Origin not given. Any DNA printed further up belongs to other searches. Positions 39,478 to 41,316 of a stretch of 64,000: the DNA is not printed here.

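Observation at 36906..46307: Tightly coupled five-gene operon pairing two membrane-anchored patatin lipases with a B12-type radical SAM enzyme and a Delta9-type desaturase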

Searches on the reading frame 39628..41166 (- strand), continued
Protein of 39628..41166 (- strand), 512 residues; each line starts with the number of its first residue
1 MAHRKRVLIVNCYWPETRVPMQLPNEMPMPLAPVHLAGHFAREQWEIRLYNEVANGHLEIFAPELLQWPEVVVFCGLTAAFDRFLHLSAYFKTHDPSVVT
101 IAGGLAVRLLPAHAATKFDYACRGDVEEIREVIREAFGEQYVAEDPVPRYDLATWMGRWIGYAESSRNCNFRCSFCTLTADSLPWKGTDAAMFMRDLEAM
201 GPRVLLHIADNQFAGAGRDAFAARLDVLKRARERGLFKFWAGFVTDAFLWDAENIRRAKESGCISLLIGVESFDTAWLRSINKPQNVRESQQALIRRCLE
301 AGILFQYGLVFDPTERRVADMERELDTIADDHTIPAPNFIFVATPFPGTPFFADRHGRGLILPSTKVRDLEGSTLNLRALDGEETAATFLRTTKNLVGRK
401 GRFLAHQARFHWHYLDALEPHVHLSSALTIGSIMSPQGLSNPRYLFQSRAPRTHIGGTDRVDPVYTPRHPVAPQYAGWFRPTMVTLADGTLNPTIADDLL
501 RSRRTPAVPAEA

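Call 54: fold_search(model_id=the predicted structure, library=pdb)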
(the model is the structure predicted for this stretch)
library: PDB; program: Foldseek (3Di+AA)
matches with E <= 10: 1273; with E <= 0.001: 27
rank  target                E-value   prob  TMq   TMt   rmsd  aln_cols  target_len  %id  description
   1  6fd2_B                1.2e-13  1.00  0.58  0.65   7.9       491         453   16  Radical SAM 1,2-diol dehydratase AprD4 in complex with its substrate paromamine (released 2018-01-17)
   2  6fd2_A                4.6e-13  1.00  0.57  0.64   8.2       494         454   16  Radical SAM 1,2-diol dehydratase AprD4 in complex with its substrate paromamine (released 2018-01-17)
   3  9ccb                  2.2e-12  1.00  0.49  0.59   8.8       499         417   14  X-ray crystal structure of methyl-coenzyme M reductase glutamine methylase (MgmA) from Methanothermobacter marburgensis  (released 2025-01-01)
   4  5ul4                  3.5e-12  1.00  0.47  0.34   6.2       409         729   16  Structure of Cobalamin-dependent S-adenosylmethionine radical enzyme OxsB with aqua-cobalamin and S-adenosylmethionine b (released 2017-04-19)
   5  5ul3                  4.9e-12  1.00  0.49  0.35   5.9       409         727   16  Structure of Cobalamin-dependent S-adenosylmethionine radical enzyme OxsB with aqua-cobalamin bound (released 2017-04-19)
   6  9n1d                  1.1e-11  1.00  0.54  0.46   9.9       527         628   12  Crystal structure of CysS from Corallococcus sp. CA054B with 5'-deoxyadenosine and methionine bound (released 2026-01-28)
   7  5ul2                  1.9e-11  1.00  0.55  0.40  10.4       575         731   14  Structure of Apo, SeMet-labeled Cobalamin-dependent S-adenosylmethionine radical enzyme OxsB (released 2017-04-19)
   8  9n1b                  7.9e-11  1.00  0.54  0.45  10.1       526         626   13  Crystal structure of CysS from Corallococcus sp. CA054B with 5'-deoxyadenosine, methionine, and pantetheinylated 3-metho (released 2026-01-28)
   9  9n1c                  1.1e-10  1.00  0.54  0.46  10.0       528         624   13  Crystal structure of CysS from Corallococcus sp. CA054B with 5'-deoxyadenosine, methionine, and pantetheinylated 3-ethox (released 2026-01-28)
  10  7kdx_A                1.1e-09  1.00  0.51  0.42  10.5       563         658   14  Crystal structure of Streptomyces tokunonesis TokK with hydroxycobalamin, 5'-deoxyadenosine, and methionine (released 2022-01-12)
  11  7kdy_B                2.1e-09  1.00  0.52  0.42  10.3       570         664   13  Crystal structure of Streptomyces tokunonesis TokK with hydroxycobalamin, 5'-deoxyadenosine, methionine, and (2R)-pant (released 2022-01-12)
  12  7kdy_A                2.6e-09  1.00  0.52  0.42  10.2       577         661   14  Crystal structure of Streptomyces tokunonesis TokK with hydroxycobalamin, 5'-deoxyadenosine, methionine, and (2R)-pant (released 2022-01-12)
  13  7kdx_B                6.4e-09  1.00  0.52  0.42  10.3       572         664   14  Crystal structure of Streptomyces tokunonesis TokK with hydroxycobalamin, 5'-deoxyadenosine, and methionine (released 2022-01-12)
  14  7mjv_A                1.3e-08  1.00  0.50  0.57   6.0       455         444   12  MiaB in the complex with s-adenosylmethionine and RNA (released 2021-09-15)
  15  7mjz                  2.2e-08  1.00  0.47  0.54   6.2       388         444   13  The structure of MiaB with pentasulfide bridge (released 2021-09-15)
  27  7tol                  8.6e-04  1.00  0.27  0.28  12.8       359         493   11  X-ray crystal structure of glycerol dibiphytanyl glycerol tetraether - macrocyclic archaeol synthase (GDGT-MAS) from Met (released 2022-08-31)
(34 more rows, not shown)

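Call 73: search_protein_families(library=pfam, proteins=[L033:282-3404:-, L033:3414-4439:-, L033:4443-5735:-, L033:12381-14291:+, L033:14297-15634:-, L033:15881-17575:-, L033:16106-17782:+, L033:19355-20881:-, L033:19190-20977:+], max_evalue=0.001)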
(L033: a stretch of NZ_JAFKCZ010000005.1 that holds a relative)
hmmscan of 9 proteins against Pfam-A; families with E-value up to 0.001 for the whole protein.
L033:282-3404:- (1040 aa): 1 family
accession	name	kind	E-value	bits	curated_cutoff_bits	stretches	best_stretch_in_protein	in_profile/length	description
PF00873.25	ACR_tran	-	0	1045.4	28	1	6-1031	2-1021/1021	AcrB/AcrD/AcrF family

L033:3414-4439:- (341 aa): 3 families
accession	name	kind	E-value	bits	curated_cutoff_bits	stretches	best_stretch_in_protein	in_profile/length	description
PF16576.10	HlyD_D23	-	2.5e-14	53.5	30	2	99-152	2-56/214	Barrel-sandwich domain of CusB or HlyD membrane-fusion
PF13437.12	HlyD_3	-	1e-13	52.4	22.2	1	158-244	2-94/106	HlyD family secretion protein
PF13533.13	Biotin_lipoyl_2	-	3.6e-06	27.1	29.8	1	117-148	1-32/32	Biotin-lipoyl like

L033:4443-5735:- (430 aa): 1 family
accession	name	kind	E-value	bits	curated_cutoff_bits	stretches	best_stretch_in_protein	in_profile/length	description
PF02321.23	OEP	-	2.7e-30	106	22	2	251-418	12-187/187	Outer membrane efflux protein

L033:12381-14291:+ (636 aa): 1 family
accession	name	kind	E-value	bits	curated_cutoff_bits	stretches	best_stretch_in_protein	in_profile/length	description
PF01734.28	Patatin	-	6.9e-16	59.5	27.7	1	32-266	1-186/191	Patatin-like phospholipase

L033:14297-15634:- (445 aa): 1 family
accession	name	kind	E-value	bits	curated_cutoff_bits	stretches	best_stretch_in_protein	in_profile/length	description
PF06965.17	Na_H_antiport_1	-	5.3e-148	493.3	23.5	1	23-440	2-374/374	Na+/H+ antiporter 1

L033:15881-17575:- (564 aa): 6 families
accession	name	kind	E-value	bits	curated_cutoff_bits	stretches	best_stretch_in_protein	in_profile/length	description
PF01180.27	DHO_dh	-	8e-52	176.7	27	1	25-290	2-273/291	Dihydroorotate dehydrogenase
PF00175.26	NAD_binding_1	-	1.2e-05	26.3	22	1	423-514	2-107/109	Oxidoreductase NAD-binding domain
PF01207.24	Dus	-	1.2e-05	25.1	20.4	1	120-187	56-128/311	Dihydrouridine synthase (Dus)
PF10418.14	DHODB_Fe-S_bind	-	8.4e-05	22.7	23.9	1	536-559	5-34/41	Iron-sulfur cluster binding domain of dihydroorotate dehydrogenase B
PF03060.21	NMO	-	0.00016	21.6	28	1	233-293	167-229/331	Nitronate monooxygenase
PF00977.27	His_biosynth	-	0.0007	19.5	23.6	0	246-289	179-222/228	Histidine biosynthesis protein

L033:16106-17782:+ (558 aa): 0 families

L033:19355-20881:- (508 aa): 1 family
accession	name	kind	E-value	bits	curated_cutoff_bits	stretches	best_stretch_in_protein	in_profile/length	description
PF02696.19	SelO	-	6.2e-118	395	22.8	1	23-478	7-465/466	Protein adenylyltransferase SelO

L033:19190-20977:+ (595 aa): 0 families

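Call 81: search_dna_similar(query=window:39628-41166:-, collection=plasmids, mode=protein, max_evalue=1e-20, max_rows=15)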
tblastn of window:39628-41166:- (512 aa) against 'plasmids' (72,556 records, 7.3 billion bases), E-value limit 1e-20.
Records with a match: 10; places in all: 10; records where one place covers at least 80% of the query: 10.
Best place of each record, by identity: <60% 10.
By first word of the organism name: Ensifer 8; Sinorhizobium 1; Microvirga 1.
By predicted mobility (MOB-suite, as given by PLSDB): non-mobilizable 8; conjugative 2.
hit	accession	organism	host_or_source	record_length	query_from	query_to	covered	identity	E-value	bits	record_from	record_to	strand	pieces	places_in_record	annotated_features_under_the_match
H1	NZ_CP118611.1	Ensifer adhaerens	Pure isolate,Rhizosphere of Cyperus ...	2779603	6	499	96%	40.1%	2e-93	318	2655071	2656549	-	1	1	none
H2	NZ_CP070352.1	Ensifer sp. PDNC004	cell culture,Plastic debris in ...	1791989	6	499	96%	39.9%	9e-95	322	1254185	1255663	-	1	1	none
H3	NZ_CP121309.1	Ensifer adhaerens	bacterial colony,soil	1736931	6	499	96%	39.7%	4e-94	320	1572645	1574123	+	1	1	none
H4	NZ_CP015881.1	Ensifer adhaerens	silty clay loam soil (pH 6.1)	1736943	6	499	96%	39.7%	4e-94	320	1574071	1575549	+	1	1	none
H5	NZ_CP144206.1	Sinorhizobium chiapasense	mixed culture,rhizosphere soil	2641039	6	499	96%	39.7%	2e-92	315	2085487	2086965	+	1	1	none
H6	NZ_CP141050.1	Microvirga lotononidis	-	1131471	2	501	98%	39.0%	2e-93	318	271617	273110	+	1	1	none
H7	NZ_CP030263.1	Ensifer adhaerens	Zea mays,whole organism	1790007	6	499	96%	39.3%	1e-93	319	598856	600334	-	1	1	none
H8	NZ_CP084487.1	Ensifer adhaerens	cellculture,soil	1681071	6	499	96%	39.3%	1e-93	319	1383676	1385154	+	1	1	none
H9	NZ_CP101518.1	Ensifer adhaerens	cell cuture,rhizosphere soil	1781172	6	499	96%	39.3%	1e-93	319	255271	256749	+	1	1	none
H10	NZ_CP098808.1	Ensifer adhaerens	whole organism,soil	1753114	6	499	96%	39.1%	1e-92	316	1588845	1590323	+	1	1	none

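Call 82: get_annotated_region(hit=H4, flank=9000)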
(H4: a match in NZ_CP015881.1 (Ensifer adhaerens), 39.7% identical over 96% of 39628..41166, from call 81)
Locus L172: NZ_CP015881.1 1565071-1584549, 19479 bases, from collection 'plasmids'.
description: Ensifer adhaerens strain Casida A plasmid pCasidaAA, complete sequence
organism: Ensifer adhaerens (NCBI taxid 106592)
taxonomy: Bacteria; Pseudomonadota; Alphaproteobacteria; Hyphomicrobiales; Rhizobiaceae; Ensifer; Ensifer adhaerens
host: -; source: silty clay loam soil (pH 6.1); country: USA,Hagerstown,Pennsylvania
typing (MOB-suite, as given by PLSDB): non-mobilizable; mating-pair formation MPF_T
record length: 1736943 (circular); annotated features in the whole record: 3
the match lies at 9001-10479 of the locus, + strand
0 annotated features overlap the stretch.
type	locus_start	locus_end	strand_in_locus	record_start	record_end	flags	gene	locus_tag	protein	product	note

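Call 84: search_protein_families(library=pfam, proteins=[L172:3011-4741:-, L172:4265-8983:+, L172:10688-11770:+, L172:10718-11743:-, L172:11814-13292:-, L172:13518-14192:+, L172:14189-15559:+, L172:15674-17074:-], max_evalue=0.001)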
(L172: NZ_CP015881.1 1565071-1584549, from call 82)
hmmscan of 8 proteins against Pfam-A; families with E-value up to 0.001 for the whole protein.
L172:3011-4741:- (576 aa): 1 family
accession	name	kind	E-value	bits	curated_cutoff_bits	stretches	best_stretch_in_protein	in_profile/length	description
PF04909.20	Amidohydro_2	-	2e-12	47.9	26.4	1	317-546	95-289/289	Amidohydrolase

L172:4265-8983:+ (1572 aa): 5 families
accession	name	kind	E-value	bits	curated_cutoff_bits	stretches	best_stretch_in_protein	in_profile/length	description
PF13191.12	AAA_16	-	1e-23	85.1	32.6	1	643-824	4-165/167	AAA ATPase domain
PF00211.25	Guanylate_cyc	-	1.1e-08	35.3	21.9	1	544-598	99-153/183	Adenylate and Guanylate cyclase catalytic domain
PF13401.12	AAA_22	-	7.1e-06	26.8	27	1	662-814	4-104/130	AAA domain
PF13181.12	TPR_8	-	0.00027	21.3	25.7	0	1104-1134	1-31/34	Tetratricopeptide repeat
PF01637.24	ATPase_2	-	0.00077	19.8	33.2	0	642-694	2-51/225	ATPase domain predominantly from Archaea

L172:10688-11770:+ (360 aa): 1 family
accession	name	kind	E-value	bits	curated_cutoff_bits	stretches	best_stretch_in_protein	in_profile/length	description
PF01183.26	Glyco_hydro_25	-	1.6e-51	175.7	27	1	158-335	1-180/180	Glycosyl hydrolases family 25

L172:10718-11743:- (341 aa): 0 families

L172:11814-13292:- (492 aa): 1 family
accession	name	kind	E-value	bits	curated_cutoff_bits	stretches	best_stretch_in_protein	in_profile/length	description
PF01734.28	Patatin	-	2.9e-14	54.1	27.7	1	85-323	1-189/191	Patatin-like phospholipase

L172:13518-14192:+ (224 aa): 2 families
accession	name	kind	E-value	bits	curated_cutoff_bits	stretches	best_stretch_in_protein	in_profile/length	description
PF00072.30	Response_reg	-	4.6e-24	85.2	30.2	1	3-112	1-110/111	Response regulator receiver domain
PF00486.34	Trans_reg_C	-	4.7e-17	62.3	26.2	1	145-220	1-77/77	Transcriptional regulatory protein, C terminal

L172:14189-15559:+ (456 aa): 3 families
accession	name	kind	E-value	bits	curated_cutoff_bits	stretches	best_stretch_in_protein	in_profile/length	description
PF02518.31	HATPase_c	-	5.8e-26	91.6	26.4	1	347-451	1-110/111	Histidine kinase-, DNA gyrase B-, and HSP90-like ATPase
PF00512.31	HisKA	-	0.00012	22.5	26.9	1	247-303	3-66/66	His Kinase A (phospho-acceptor) domain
PF13589.12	HATPase_c_3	-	0.00065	20.2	25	1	351-401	2-54/137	Histidine kinase-, DNA gyrase B-, and HSP90-like ATPase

L172:15674-17074:- (466 aa): 2 families
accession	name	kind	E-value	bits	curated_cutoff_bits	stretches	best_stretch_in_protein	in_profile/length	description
PF02056.22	Glyco_hydro_4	-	2e-66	223.5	23.2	1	15-197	1-182/183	Family 4 glycosyl hydrolase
PF11975.13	Glyco_hydro_4C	-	1.4e-57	195.5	24.1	1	208-429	2-211/211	Family 4 glycosyl hydrolase C-terminal domain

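Call 85: search_protein_families(library=padloc, proteins=[L033:6383-9856:+, L172:4265-8983:+, L055:15340-19155:-, L172:11814-13292:-, L172:10688-11770:+, L033:12381-14291:+, L028:6169-9933:+], max_evalue=0.01)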
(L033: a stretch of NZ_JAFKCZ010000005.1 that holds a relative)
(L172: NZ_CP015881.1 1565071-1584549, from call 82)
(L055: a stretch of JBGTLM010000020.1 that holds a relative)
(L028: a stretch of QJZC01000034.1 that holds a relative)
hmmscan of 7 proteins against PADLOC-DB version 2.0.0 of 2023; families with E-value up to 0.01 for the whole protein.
L033:6383-9856:+ (1157 aa): 4 families
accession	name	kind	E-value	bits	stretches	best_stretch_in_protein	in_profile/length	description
PDLC02372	Nhi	-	0.00051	16.8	1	333-374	193-233/470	-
PDLC02163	Avs2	-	0.0013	14.4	1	339-375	411-447/1576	-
PDLC02350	AbiO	-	0.0028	14.5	1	335-374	191-227/468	AbiO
PDLC02162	Avs2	-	0.005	12.8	1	338-375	326-363/1379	-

L172:4265-8983:+ (1572 aa): 5 families
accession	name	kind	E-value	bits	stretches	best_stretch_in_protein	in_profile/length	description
PDLC00734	PycC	-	3.6e-15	53.9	2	242-347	192-291/374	Pycsar cyclase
PDLC02367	PycC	-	2.4e-10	38.2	2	237-317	41-112/226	-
PDLC00765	PycC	-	2.2e-07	28.3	1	241-413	259-429/477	Pycsar cyclase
PDLC00766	PycC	-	1.5e-05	22.5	0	238-308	42-105/232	Pycsar cyclase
PDLC02366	PycC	-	4e-05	20.8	0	241-355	279-393/486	-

L055:15340-19155:- (1271 aa): 32 families (the best 25 are shown)
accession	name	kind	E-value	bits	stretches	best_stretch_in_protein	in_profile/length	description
PDLC04138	mad6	-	2.6e-66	222.9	1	11-324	50-311/659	mads_6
PDLC04042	PD-T4-6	-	1.3e-55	187.1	2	155-317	96-262/292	-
PDLC04053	PD-T4-6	-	1.3e-55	187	2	156-318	97-263/311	-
PDLC04061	PD-T4-6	-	4e-49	166.5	2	174-313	127-269/510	-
PDLC04047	PD-T4-6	-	1e-47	160.8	2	173-313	117-258/327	-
PDLC04054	PD-T4-6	-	9.3e-46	154.8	2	168-318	112-264/347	-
PDLC04060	PD-T4-6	-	2.7e-45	153.2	2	174-313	115-255/486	-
PDLC04043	PD-T4-6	-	8.3e-43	145.1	2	173-313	121-263/452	-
PDLC04039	PD-T4-6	-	6.8e-40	135.4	2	172-313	119-261/458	-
PDLC04057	PD-T4-6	-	6.6e-39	132.1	2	172-321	113-264/443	-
PDLC04048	PD-T4-6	-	5.3e-37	126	2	175-283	119-226/354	-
PDLC01088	C3a189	-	5.7e-37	125.7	2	174-314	103-249/840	kinase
PDLC04041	PD-T4-6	-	3.3e-35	120.2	2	172-313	134-279/443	-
PDLC04064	PD-T4-6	-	3.4e-34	116.4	2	176-313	128-266/369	-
PDLC04050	PD-T4-6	-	3.6e-34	116.5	2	172-316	168-315/480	-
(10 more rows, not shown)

L172:11814-13292:- (492 aa): 1 family
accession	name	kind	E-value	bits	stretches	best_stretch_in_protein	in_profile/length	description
PDLC00758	Effector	-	0.00035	18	1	84-262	8-172/331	Phospholipase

L172:10688-11770:+ (360 aa): 0 families

L033:12381-14291:+ (636 aa): 0 families

L028:6169-9933:+ (1254 aa): 12 families
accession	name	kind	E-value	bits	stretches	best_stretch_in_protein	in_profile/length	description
PDLC02367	PycC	-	1.3e-21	75.1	1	213-363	43-190/226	-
PDLC00734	PycC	-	2.4e-20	71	1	206-348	182-322/374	Pycsar cyclase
PDLC02370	PycC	-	1e-18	65.8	1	206-371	74-244/340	-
PDLC00766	PycC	-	9e-15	52.7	1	213-364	43-194/232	Pycsar cyclase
PDLC00764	PycC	-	3.2e-14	50.7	1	214-364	95-252/449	Pycsar cyclase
PDLC02369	PycC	-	3.6e-13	47.6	1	212-363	45-189/248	-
PDLC00767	PycC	-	3.4e-11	41.1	1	215-363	94-247/337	Pycsar cyclase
PDLC00765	PycC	-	6.7e-10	36.6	1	215-363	259-410/477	Pycsar cyclase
PDLC00763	PycC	-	1.6e-09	35.5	1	216-363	56-205/268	Pycsar cyclase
PDLC02366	PycC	-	6.1e-09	33.3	1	236-368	75-204/486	-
PDLC00762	PycC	-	1.6e-07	28.5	1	236-367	77-208/508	Pycsar cyclase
PDLC00761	PycC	-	5e-05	20.3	1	216-371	108-268/438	Pycsar cyclase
